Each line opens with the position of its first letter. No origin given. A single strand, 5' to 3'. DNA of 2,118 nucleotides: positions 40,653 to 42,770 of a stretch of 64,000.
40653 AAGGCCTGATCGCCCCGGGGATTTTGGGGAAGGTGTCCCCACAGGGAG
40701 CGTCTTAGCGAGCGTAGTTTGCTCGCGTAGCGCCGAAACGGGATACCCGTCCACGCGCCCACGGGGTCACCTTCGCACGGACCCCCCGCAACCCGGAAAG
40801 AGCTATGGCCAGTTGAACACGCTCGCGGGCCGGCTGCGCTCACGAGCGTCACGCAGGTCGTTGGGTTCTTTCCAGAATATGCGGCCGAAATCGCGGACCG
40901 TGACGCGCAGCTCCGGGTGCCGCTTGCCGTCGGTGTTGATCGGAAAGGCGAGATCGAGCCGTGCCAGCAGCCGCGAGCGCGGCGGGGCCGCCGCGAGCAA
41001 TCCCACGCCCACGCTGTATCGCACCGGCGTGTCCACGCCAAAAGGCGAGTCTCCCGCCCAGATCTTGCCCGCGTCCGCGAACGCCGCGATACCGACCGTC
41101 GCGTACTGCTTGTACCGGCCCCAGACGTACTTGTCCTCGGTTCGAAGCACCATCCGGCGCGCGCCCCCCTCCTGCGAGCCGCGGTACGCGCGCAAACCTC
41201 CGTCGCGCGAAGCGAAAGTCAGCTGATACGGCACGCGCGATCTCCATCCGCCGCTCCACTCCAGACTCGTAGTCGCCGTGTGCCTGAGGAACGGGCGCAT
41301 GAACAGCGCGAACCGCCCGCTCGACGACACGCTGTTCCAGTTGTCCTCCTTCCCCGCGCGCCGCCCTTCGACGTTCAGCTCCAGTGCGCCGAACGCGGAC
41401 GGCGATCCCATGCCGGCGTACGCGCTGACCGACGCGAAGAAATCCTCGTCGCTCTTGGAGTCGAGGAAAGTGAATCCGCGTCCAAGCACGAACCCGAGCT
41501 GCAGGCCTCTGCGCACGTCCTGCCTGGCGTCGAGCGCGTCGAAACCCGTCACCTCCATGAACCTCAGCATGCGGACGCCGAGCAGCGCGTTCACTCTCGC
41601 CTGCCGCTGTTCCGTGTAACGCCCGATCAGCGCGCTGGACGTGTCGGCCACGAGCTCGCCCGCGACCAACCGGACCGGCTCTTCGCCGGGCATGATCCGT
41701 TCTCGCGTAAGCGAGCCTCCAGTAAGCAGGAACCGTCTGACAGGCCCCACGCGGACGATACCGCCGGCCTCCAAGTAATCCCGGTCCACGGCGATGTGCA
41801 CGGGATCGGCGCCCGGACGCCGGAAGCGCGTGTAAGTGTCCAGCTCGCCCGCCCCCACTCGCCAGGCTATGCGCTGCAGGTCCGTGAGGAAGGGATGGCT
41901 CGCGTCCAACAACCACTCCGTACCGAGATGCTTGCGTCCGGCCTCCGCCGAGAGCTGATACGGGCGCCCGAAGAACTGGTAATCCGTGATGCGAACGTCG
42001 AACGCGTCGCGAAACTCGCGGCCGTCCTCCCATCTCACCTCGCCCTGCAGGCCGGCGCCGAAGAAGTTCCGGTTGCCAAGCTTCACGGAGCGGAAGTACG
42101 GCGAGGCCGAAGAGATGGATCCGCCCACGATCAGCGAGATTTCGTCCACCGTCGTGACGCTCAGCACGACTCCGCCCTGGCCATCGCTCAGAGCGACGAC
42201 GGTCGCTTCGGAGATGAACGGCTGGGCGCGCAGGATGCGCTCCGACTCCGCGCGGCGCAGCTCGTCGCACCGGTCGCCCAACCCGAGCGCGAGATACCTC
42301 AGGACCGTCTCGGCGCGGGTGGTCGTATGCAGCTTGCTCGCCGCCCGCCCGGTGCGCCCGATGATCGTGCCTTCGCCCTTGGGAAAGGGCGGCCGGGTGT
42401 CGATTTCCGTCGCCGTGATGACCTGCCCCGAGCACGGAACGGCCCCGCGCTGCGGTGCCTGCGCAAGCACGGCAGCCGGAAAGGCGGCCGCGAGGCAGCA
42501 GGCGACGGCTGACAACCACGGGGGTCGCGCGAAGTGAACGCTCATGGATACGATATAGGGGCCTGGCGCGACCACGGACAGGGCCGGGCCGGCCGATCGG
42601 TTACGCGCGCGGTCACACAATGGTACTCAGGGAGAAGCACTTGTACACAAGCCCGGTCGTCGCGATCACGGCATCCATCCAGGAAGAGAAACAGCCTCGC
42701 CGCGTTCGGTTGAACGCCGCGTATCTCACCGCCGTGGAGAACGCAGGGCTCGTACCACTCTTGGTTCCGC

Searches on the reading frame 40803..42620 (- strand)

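Call 67: search_protein_families(library=pfam, alignment_id=A3, max_evalue=0.00001)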
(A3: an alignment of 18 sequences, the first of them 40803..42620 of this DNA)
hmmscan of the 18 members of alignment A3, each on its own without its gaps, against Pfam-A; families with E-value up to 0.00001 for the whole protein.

A. member 1, window:40803-42620:- (605 aa): 1 family
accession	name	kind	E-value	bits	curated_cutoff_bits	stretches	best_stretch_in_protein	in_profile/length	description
PF01103.29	Omp85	-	1.2e-06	28.8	24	0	472-567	213-312/325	Omp85 superfamily domain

B. families by the number of members that match (of 18 scanned): 30 families (the first 25 are shown)
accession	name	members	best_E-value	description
PF02543.21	Carbam_trans_N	1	1.9e-87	Carbamoyltransferase N-terminus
PF00198.28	2-oxoacid_dh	1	1.7e-83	2-oxoacid dehydrogenases acyltransferase (catalytic domain)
PF10023.15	Aminopep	1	1e-78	Putative aminopeptidase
PF00580.27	UvrD-helicase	1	3.7e-72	UvrD/REP helicase N-terminal domain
PF16861.10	Carbam_trans_C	1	2e-71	Carbamoyltransferase C-terminus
PF07722.19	Peptidase_C26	1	9.2e-66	Peptidase C26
PF07992.20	Pyr_redox_2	1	2.5e-64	Pyridine nucleotide-disulphide oxidoreductase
PF01266.30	DAO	1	6.1e-58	FAD dependent oxidoreductase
PF13361.12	UvrD_C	1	1.3e-53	UvrD-like helicase C-terminal domain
PF21948.1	LplA-B_cat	1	5.1e-47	Lipoyl protein ligase A/B catalytic domain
PF02779.29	Transket_pyr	1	2.5e-43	Transketolase, pyrimidine binding domain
PF02852.28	Pyr_redox_dim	1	7.9e-42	Pyridine nucleotide-disulphide oxidoreductase, dimerisation domain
PF11306.15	DUF3108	1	3.9e-40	Protein of unknown function (DUF3108)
PF02780.25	Transketolase_C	1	1.6e-39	Transketolase, C-terminal domain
PF13692.12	Glyco_trans_1_4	1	1e-29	Glycosyl transferases group 1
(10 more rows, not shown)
